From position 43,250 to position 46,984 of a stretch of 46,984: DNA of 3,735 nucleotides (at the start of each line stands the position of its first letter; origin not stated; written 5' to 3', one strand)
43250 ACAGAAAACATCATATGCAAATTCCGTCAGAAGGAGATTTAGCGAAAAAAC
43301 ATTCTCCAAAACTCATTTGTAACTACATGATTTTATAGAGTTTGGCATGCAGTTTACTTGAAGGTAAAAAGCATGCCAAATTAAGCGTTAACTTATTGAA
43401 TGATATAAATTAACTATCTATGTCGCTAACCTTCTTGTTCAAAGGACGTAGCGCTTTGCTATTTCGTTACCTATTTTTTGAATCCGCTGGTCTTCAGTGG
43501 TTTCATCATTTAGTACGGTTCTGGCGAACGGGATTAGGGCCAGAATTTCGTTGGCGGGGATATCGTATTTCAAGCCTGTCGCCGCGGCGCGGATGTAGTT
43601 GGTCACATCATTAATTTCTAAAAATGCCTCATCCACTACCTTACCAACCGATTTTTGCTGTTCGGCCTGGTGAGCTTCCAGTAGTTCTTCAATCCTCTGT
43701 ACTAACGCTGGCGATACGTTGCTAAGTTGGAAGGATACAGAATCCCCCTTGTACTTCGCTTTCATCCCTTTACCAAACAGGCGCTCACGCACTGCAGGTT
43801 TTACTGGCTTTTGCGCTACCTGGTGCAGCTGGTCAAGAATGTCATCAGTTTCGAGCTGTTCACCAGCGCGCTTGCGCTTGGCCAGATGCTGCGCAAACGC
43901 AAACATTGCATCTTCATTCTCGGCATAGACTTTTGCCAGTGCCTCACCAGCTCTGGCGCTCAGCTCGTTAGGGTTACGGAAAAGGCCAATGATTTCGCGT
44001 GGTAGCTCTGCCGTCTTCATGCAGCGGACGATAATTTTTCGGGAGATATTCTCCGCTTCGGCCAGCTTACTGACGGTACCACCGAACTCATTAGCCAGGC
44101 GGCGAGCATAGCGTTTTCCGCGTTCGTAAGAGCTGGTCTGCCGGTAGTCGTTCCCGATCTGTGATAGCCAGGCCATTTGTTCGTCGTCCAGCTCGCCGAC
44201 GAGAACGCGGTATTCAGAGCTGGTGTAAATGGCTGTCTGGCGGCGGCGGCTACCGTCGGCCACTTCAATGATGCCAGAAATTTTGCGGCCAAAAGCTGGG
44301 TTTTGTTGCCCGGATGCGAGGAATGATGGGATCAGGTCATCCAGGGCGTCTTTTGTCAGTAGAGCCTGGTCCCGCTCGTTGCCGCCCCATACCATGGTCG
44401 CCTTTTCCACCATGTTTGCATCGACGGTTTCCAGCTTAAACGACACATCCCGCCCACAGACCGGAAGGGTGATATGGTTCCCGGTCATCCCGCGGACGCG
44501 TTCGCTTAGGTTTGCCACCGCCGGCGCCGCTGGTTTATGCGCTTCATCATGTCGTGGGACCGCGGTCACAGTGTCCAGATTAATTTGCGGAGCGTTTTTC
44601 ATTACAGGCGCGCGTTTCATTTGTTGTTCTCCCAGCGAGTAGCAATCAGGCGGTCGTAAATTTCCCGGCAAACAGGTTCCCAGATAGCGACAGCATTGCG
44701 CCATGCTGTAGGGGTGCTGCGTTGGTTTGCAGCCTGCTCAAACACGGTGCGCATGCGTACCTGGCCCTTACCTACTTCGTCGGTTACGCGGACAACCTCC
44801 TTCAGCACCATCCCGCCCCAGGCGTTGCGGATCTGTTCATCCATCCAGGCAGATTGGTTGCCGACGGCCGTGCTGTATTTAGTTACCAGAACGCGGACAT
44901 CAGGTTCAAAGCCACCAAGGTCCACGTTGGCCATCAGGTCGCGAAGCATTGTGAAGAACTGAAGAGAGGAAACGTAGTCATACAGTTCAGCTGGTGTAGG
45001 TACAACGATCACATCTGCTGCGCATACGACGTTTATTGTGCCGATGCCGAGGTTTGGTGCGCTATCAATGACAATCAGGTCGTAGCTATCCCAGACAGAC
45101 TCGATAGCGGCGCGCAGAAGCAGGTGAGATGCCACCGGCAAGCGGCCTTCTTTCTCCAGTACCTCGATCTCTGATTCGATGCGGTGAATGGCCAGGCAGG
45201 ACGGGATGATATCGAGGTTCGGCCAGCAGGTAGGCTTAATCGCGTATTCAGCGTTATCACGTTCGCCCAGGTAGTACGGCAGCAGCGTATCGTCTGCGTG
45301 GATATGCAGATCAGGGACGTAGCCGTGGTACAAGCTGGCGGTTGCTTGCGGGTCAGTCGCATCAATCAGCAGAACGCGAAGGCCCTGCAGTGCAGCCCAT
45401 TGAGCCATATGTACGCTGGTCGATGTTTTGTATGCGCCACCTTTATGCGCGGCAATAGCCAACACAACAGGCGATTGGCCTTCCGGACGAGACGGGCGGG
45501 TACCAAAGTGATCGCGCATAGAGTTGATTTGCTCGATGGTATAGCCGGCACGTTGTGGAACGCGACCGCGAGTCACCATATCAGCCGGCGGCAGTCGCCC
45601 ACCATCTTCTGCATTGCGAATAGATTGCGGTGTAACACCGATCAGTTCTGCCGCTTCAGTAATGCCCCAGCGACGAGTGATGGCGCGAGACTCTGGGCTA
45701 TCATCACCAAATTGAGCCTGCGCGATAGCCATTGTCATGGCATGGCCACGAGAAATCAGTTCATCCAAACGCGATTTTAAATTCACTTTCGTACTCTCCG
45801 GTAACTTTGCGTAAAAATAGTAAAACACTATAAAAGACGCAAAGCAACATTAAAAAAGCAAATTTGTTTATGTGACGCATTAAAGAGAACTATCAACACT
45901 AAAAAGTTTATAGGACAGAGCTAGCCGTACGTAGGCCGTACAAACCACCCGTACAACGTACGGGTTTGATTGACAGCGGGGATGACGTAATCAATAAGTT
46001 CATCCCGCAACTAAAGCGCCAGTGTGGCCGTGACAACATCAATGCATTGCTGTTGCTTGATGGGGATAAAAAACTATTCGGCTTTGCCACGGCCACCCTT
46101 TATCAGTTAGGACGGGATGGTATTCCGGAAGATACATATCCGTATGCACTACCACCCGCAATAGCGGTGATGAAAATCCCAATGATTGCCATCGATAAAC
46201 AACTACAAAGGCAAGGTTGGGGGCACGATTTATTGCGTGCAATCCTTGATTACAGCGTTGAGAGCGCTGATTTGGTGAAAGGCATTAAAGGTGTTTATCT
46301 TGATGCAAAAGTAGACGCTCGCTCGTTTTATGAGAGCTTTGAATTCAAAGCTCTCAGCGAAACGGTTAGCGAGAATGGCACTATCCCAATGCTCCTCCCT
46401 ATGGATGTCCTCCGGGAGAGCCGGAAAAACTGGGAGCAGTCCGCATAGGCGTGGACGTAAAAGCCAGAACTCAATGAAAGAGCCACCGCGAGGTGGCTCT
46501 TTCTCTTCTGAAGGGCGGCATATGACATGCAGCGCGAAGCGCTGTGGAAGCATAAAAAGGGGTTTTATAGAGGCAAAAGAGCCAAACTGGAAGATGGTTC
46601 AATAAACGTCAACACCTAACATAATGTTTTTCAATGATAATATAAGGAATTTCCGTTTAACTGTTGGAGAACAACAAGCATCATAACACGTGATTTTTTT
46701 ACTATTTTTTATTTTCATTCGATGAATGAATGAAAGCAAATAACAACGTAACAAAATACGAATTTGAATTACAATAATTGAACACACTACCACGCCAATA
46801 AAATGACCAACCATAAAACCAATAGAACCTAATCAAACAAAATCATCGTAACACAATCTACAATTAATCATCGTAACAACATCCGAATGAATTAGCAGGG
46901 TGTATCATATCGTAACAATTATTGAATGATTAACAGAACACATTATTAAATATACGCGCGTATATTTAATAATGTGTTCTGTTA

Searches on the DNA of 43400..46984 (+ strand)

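Call 17: search_dna_similar(query=window:43400-46984:+, collection=plasmids, mode=near, max_rows=20)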
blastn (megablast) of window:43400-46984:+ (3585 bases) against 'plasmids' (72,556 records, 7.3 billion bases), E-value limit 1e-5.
Records with a match: 47; places in all: 47; records where one place covers at least 80% of the query: 0.
Best place of each record, by identity: 60-80% 47.
By first word of the organism name: Klebsiella 38; Raoultella 5; Citrobacter 2; Pantoea 1; Escherichia 1.
By predicted mobility (MOB-suite, as given by PLSDB): conjugative 32; mobilizable 9; non-mobilizable 6.
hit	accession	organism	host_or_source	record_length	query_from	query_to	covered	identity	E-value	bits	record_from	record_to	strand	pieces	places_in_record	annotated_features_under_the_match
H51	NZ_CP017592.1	Pantoea stewartii subsp. stewartii DC283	Zea mays,Strain was received from ...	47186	1321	2056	21%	73.5%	1e-66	263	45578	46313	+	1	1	AAA family ATPase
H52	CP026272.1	Klebsiella oxytoca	-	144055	2613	2913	8%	77.6%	2e-40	176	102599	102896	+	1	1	GNAT family N-acetyltransferase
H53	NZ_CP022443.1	Klebsiella sp. LY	-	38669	2613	2913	8%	77.6%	2e-40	176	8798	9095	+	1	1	GNAT family N-acetyltransferase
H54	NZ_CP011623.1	Klebsiella pneumoniae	Homo sapiens,urine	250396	2613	2913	8%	77.6%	2e-40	176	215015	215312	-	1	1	GNAT family N-acetyltransferase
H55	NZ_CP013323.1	Klebsiella pneumoniae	Homo sapiens,respiratory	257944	2613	2913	8%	77.6%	2e-40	176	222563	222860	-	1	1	GNAT family N-acetyltransferase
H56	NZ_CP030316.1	Klebsiella pneumoniae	Homo sapiens,Physical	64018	2613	2913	8%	77.6%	2e-40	176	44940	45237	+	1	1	GNAT family N-acetyltransferase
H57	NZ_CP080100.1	Klebsiella quasipneumoniae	raw sewage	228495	2613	2913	8%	77.6%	2e-40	176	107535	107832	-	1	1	GNAT family N-acetyltransferase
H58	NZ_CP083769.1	Klebsiella pneumoniae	Homo sapiens,throat swab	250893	2613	2913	8%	77.6%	2e-40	176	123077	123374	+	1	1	GNAT family N-acetyltransferase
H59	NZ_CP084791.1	Klebsiella quasipneumoniae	Environment,Whole organism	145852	2613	2913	8%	77.6%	2e-40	176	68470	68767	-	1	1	GNAT family N-acetyltransferase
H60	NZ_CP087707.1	Klebsiella pneumoniae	Homo sapiens,sputum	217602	2613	2913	8%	77.6%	2e-40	176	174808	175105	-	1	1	GNAT family N-acetyltransferase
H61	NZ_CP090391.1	Klebsiella pneumoniae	Homo sapiens,sputum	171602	2613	2913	8%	77.6%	2e-40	176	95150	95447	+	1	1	GNAT family N-acetyltransferase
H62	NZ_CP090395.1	Klebsiella pneumoniae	Homo sapiens,sputum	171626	2613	2913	8%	77.6%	2e-40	176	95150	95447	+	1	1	GNAT family N-acetyltransferase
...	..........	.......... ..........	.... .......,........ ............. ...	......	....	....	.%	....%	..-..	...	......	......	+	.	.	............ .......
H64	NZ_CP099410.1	Klebsiella pneumoniae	cerebrospinal fluid ...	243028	2613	2913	8%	77.6%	2e-40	176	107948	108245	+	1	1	GNAT family N-acetyltransferase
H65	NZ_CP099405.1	Klebsiella pneumoniae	cerebrospinal fluid ...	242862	2613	2913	8%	77.6%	2e-40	176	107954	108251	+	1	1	GNAT family N-acetyltransferase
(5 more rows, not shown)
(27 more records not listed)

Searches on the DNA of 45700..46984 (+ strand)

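Call 3: search_dna_similar(query=window:45700-46984:+, collection=phages, mode=near, max_rows=30)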
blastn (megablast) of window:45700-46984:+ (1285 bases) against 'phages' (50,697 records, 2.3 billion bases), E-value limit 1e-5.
No match.

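Call 6: search_dna_similar(query=window:45700-46984:+, collection=plasmids, mode=near, max_rows=30)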
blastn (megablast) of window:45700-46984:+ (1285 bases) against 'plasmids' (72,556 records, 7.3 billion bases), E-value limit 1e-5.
Records with a match: 46; places in all: 46; records where one place covers at least 80% of the query: 0.
Best place of each record, by identity: 60-80% 46.
By first word of the organism name: Klebsiella 38; Raoultella 5; Citrobacter 2; Escherichia 1.
By predicted mobility (MOB-suite, as given by PLSDB): conjugative 32; mobilizable 9; non-mobilizable 5.
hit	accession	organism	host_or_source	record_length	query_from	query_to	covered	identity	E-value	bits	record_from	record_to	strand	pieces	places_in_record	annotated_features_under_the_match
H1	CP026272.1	Klebsiella oxytoca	-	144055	313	613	23%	77.6%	7e-41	176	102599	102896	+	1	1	GNAT family N-acetyltransferase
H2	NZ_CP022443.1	Klebsiella sp. LY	-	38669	313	613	23%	77.6%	7e-41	176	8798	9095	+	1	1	GNAT family N-acetyltransferase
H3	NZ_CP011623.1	Klebsiella pneumoniae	Homo sapiens,urine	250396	313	613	23%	77.6%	7e-41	176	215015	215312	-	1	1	GNAT family N-acetyltransferase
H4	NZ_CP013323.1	Klebsiella pneumoniae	Homo sapiens,respiratory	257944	313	613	23%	77.6%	7e-41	176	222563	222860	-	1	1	GNAT family N-acetyltransferase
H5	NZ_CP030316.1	Klebsiella pneumoniae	Homo sapiens,Physical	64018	313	613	23%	77.6%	7e-41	176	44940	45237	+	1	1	GNAT family N-acetyltransferase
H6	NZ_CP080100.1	Klebsiella quasipneumoniae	raw sewage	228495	313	613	23%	77.6%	7e-41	176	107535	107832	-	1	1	GNAT family N-acetyltransferase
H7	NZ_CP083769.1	Klebsiella pneumoniae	Homo sapiens,throat swab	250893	313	613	23%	77.6%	7e-41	176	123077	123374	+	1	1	GNAT family N-acetyltransferase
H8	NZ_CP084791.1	Klebsiella quasipneumoniae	Environment,Whole organism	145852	313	613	23%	77.6%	7e-41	176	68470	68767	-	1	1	GNAT family N-acetyltransferase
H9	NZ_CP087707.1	Klebsiella pneumoniae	Homo sapiens,sputum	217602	313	613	23%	77.6%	7e-41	176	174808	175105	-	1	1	GNAT family N-acetyltransferase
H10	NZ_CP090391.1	Klebsiella pneumoniae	Homo sapiens,sputum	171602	313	613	23%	77.6%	7e-41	176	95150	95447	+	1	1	GNAT family N-acetyltransferase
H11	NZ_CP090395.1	Klebsiella pneumoniae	Homo sapiens,sputum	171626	313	613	23%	77.6%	7e-41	176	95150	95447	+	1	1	GNAT family N-acetyltransferase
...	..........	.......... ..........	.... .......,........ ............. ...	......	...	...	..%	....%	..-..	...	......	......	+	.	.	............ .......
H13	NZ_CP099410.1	Klebsiella pneumoniae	cerebrospinal fluid ...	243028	313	613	23%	77.6%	7e-41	176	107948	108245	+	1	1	GNAT family N-acetyltransferase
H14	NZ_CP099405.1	Klebsiella pneumoniae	cerebrospinal fluid ...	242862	313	613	23%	77.6%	7e-41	176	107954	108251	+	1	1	GNAT family N-acetyltransferase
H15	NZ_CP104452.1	Raoultella ornithinolytica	whole organism,wastewater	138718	313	613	23%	77.6%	7e-41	176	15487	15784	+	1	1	GNAT family N-acetyltransferase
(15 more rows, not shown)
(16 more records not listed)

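Call 7: search_dna_similar(query=window:45829-46984:+, collection=phages, mode=distant, max_rows=30)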
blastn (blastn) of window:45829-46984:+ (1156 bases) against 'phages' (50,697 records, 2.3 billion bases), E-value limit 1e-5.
No match.

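Call 9: get_annotated_region(hit=H2, flank=3000)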
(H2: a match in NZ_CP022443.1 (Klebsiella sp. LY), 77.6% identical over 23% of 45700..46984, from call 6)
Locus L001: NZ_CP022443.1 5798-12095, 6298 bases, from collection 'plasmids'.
description: Klebsiella sp. LY plasmid unnamed2, complete sequence
organism: Klebsiella sp. LY (NCBI taxid 2015795)
taxonomy: Bacteria; Pseudomonadota; Gammaproteobacteria; Enterobacterales; Enterobacteriaceae; Klebsiella; Klebsiella sp. LY
host: -; source: -; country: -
typing (MOB-suite, as given by PLSDB): non-mobilizable; replicon IncFIA,rep_cluster_2327
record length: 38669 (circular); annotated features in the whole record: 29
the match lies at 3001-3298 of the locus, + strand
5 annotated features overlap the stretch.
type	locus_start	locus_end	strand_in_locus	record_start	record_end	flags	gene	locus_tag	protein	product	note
CDS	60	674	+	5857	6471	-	-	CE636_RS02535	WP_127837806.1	recombinase family protein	-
CDS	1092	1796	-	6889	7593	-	-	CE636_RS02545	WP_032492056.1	IS6-like element IS26 family transposase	GO:0006313 - DNA transposition [Evidence IEA]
CDS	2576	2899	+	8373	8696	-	-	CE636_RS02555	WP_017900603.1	DUF1778 domain-containing protein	-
CDS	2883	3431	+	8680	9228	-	-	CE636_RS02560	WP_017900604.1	GNAT family N-acetyltransferase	-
CDS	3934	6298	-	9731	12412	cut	-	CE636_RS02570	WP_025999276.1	TrlF family AAA-like ATPase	-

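Call 10: get_annotated_region(hit=H1, flank=3000)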
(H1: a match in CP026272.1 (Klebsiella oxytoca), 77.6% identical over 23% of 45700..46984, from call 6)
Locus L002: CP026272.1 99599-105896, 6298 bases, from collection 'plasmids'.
description: Klebsiella oxytoca strain KONIH4 plasmid pKPC-f607, complete sequence
organism: Klebsiella oxytoca (NCBI taxid 571)
taxonomy: Bacteria; Pseudomonadota; Gammaproteobacteria; Enterobacterales; Enterobacteriaceae; Klebsiella; Klebsiella oxytoca
host: -; source: -; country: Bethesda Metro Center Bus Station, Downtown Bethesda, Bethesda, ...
typing (MOB-suite, as given by PLSDB): conjugative; replicon IncFII,rep_cluster_1418; relaxase MOBF; mating-pair formation MPF_F
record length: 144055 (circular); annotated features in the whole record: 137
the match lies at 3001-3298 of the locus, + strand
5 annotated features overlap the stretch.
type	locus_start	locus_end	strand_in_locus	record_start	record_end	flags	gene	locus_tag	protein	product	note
CDS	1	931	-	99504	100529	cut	-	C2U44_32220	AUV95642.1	IS110 family transposase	-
CDS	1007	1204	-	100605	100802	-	-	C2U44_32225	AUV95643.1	hypothetical protein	-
CDS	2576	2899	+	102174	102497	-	-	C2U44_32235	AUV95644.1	DUF1778 domain-containing protein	-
CDS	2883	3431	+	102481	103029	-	-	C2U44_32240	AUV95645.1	GNAT family N-acetyltransferase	-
CDS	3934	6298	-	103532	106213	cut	-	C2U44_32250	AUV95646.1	DNA repair protein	-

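Call 56: search_dna_similar(query=window:45700-46984:+, collection=ecoli_genomes, mode=near, max_rows=15)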
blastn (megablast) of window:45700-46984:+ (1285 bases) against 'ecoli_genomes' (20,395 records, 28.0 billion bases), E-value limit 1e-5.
No match.
